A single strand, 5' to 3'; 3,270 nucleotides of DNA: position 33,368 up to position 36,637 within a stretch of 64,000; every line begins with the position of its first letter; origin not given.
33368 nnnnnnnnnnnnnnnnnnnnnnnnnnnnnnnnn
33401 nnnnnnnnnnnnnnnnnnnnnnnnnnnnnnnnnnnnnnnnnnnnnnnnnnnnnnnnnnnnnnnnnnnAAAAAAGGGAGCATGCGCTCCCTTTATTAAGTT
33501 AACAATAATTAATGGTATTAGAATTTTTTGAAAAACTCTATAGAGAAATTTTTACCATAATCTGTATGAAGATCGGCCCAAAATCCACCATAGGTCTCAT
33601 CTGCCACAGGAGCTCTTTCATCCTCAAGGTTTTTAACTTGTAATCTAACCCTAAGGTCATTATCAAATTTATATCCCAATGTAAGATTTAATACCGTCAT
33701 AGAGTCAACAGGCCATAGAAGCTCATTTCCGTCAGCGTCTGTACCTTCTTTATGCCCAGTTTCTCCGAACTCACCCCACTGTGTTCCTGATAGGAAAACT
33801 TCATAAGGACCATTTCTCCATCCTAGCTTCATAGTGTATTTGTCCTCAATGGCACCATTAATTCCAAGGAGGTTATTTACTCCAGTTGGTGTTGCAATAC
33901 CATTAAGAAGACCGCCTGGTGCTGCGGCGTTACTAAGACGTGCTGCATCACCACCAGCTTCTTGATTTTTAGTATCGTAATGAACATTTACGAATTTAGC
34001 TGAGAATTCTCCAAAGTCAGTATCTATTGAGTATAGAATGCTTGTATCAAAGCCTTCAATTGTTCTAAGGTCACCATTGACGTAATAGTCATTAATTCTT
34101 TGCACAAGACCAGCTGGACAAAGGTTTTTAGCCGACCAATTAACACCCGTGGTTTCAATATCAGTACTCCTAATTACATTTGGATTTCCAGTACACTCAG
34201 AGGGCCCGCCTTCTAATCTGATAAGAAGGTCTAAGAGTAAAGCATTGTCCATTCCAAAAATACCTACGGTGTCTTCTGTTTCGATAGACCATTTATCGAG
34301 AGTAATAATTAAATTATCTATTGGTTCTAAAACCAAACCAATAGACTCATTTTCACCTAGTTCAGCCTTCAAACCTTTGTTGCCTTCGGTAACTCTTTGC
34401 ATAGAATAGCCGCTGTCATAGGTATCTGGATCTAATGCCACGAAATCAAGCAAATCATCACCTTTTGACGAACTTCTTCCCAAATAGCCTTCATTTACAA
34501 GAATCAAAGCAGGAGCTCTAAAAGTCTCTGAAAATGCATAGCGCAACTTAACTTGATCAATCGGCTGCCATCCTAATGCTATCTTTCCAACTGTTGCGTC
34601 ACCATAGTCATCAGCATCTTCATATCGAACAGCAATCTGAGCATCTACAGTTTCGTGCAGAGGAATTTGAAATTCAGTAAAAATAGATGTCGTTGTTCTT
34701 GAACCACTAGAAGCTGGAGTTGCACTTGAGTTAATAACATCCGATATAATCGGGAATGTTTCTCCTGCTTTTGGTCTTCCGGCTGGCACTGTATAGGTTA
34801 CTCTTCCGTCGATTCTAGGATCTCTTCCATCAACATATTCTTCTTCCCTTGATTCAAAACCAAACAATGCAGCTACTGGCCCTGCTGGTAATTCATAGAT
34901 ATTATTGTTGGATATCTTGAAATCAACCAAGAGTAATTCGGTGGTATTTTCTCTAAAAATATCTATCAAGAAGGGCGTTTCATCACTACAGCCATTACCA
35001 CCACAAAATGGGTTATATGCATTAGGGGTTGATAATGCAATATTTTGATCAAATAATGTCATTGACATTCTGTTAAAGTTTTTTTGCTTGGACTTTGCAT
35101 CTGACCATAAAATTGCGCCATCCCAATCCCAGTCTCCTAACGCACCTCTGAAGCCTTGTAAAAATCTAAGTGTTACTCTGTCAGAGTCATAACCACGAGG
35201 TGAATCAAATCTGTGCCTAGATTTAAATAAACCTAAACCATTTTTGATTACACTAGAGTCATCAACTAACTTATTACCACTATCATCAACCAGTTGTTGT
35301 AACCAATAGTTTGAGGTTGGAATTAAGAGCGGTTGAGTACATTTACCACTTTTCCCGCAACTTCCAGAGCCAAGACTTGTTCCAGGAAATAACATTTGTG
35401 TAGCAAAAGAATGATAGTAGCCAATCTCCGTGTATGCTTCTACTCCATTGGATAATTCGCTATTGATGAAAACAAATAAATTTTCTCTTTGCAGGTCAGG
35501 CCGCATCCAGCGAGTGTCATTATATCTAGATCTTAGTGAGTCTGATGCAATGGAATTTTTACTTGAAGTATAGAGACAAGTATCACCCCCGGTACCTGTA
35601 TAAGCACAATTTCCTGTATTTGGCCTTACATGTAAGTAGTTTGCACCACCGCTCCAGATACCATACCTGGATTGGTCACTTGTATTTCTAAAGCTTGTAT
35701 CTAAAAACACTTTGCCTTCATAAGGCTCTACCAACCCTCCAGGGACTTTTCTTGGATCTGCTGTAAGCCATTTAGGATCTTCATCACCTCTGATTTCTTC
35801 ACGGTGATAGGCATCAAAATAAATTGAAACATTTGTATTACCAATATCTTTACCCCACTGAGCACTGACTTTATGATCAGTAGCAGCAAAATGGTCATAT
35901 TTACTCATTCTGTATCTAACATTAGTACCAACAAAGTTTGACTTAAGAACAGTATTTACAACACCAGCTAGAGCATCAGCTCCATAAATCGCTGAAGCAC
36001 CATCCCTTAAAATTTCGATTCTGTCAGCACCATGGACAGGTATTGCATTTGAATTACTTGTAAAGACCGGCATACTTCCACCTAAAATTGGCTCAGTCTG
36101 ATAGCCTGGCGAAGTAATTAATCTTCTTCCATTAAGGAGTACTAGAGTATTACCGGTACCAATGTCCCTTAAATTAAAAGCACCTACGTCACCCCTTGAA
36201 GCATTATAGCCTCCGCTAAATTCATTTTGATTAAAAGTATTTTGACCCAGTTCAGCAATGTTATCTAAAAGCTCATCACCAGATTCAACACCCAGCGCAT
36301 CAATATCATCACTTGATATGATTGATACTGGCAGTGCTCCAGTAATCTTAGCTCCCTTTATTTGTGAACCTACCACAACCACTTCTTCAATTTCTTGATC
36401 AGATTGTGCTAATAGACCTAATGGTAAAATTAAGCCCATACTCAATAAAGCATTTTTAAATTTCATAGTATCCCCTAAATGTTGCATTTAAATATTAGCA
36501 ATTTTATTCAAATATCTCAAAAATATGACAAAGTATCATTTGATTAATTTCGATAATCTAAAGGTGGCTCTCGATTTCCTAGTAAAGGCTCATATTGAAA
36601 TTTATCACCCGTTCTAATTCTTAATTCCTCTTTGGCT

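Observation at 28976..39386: Seven-gene minus-strand locus pairing a TBDR with three secreted hydrolases, a DASS symporter and GGT: candidate uptake/processing system for a gamma-glutamyl or amide-linked substrate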

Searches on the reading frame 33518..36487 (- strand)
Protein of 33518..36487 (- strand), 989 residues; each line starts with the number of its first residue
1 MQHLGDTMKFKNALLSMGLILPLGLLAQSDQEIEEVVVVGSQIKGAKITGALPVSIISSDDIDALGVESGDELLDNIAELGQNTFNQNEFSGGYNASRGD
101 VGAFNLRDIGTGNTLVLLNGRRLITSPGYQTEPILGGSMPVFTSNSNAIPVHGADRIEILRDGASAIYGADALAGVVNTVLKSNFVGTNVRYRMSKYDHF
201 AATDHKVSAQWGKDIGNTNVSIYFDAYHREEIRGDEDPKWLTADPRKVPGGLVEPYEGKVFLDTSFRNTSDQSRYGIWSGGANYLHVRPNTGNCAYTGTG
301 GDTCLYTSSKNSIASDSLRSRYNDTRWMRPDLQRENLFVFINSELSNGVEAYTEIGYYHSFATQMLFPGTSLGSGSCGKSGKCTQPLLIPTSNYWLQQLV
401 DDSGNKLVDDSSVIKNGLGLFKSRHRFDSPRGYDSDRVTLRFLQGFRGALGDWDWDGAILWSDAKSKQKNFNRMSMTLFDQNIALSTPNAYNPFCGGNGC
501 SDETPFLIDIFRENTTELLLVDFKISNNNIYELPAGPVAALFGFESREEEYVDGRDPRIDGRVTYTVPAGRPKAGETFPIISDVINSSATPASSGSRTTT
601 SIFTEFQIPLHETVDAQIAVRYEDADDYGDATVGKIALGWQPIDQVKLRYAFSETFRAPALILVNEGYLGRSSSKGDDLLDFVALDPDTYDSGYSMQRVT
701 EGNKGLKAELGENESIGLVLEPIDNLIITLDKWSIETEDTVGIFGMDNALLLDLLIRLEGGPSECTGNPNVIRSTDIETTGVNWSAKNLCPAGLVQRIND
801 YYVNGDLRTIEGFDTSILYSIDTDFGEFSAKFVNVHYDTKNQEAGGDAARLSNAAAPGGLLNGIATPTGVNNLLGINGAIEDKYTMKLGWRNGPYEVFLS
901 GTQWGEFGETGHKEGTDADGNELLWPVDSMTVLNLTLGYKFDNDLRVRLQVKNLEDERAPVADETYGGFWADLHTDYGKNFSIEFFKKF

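Call 4: search_protein_families(library=pfam, proteins=[window:33518-36487:-])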
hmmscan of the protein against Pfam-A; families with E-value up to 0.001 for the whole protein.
window:33518-36487:- (989 aa): 2 families
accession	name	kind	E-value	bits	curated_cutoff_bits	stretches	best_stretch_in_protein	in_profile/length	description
PF00593.30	TonB_dep_Rec_b-barrel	-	1.8e-23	84.5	27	1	426-954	43-436/436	TonB dependent receptor-like, beta-barrel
PF07715.20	Plug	-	9.8e-14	52.2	23.9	1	52-176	7-107/107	TonB-dependent Receptor Plug Domain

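Call 5: search_protein_families(library=ncbifam, proteins=[window:33518-36487:-])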
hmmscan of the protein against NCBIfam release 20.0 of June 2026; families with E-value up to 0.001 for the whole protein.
window:33518-36487:- (989 aa): 15 families
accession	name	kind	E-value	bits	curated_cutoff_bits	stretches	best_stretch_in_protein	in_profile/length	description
NF010051.0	PRK13528.1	subfamily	2.4e-17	62.5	583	2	15-183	15-173/727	FepA family TonB-dependent siderophore receptor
TIGR01779.1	TonB-B12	equivalog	5.1e-17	61.7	599.7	2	24-183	18-155/614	TonB-dependent vitamin B12 receptor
NF010048.1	PRK13524.1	subfamily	5.4e-16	58.2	493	2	31-184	38-178/744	FepA family TonB-dependent siderophore receptor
TIGR01785.1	TonB-hemin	subfamily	1.1e-14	53.8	316.85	2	800-985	526-673/677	TonB-dependent heme/hemoglobin receptor family protein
NF007478.2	PRK10064.1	equivalog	2.7e-13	49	745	2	24-182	22-158/663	catecholate siderophore receptor CirA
NF010010.0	PRK13483.1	equivalog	5e-12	44.6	927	1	30-181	30-162/660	ligand-gated channel protein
NF007926.1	PRK10641.1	equivalog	8e-11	41.2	836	1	20-195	13-167/617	TonB-dependent vitamin B12 receptor BtuB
NF050067.1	TonBEntbctnRecCfrA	equivalog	1.8e-10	39.8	1200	1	96-212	77-185/698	TonB-dependent ferric enterobactin receptor CfrA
TIGR01786.1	TonB-hemlactrns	subfamily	4.2e-09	35.3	323.75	1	542-958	353-685/719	TonB-dependent hemoglobin/transferrin/lactoferrin family receptor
NF010012.0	PRK13486.1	equivalog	6.7e-09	34.7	924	1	19-184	10-160/696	TonB-dependent receptor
NF010038.0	PRK13513.1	equivalog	9e-07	27.8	942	1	105-182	94-165/659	ligand-gated channel protein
NF010011.0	PRK13484.1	equivalog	1.1e-06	27.2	1197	1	27-182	24-159/682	IreA family TonB-dependent siderophore receptor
NF053590.1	TonB_dep_TOL0244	equivalog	5.5e-06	25.3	645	0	51-232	29-187/604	TOL_0244 family TonB-dependent receptor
TIGR01783.1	TonB-siderophor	subfamily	3.2e-05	22.8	223.5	0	927-958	588-619/649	TonB-dependent siderophore receptor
TIGR01782.1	TonB-Xanth-Caul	subfamily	0.00012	20.5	310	0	871-959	757-839/868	TonB-dependent receptor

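Call 75: search_solved_structures(query=window:33518-36487:-, max_evalue=0.00001)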
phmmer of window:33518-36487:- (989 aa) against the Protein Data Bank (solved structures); distinct sequences matched with E-value up to 0.00001: 9.
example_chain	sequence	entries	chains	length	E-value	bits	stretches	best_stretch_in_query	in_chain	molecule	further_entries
2hdf_A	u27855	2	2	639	2.8e-09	38.6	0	105-183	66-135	Colicin I receptor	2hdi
9nn6_A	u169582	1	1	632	3.3e-09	38.4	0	144-183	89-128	Colicin I receptor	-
6r1f_A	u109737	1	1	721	5e-08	34.4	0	53-205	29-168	Ferric enterobactin receptor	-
6q5e_A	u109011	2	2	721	6.7e-08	34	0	53-205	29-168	Ferric enterobactin receptor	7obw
5out_A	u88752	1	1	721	6.7e-08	34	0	53-205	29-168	Ferric enterobactin receptor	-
5m9b_A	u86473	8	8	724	8e-08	33.8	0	53-205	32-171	Ferric enterobactin receptor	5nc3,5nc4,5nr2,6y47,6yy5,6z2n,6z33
5mzs_A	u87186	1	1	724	9e-08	33.6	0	53-205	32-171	Ferric enterobactin receptor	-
6i2j_A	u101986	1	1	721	9.4e-08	33.5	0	53-205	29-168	Ferric enterobactin receptor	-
5fp2_A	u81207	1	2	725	1.8e-06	29.3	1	30-183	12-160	FERRIC ENTEROBACTIN RECEPTOR PIRA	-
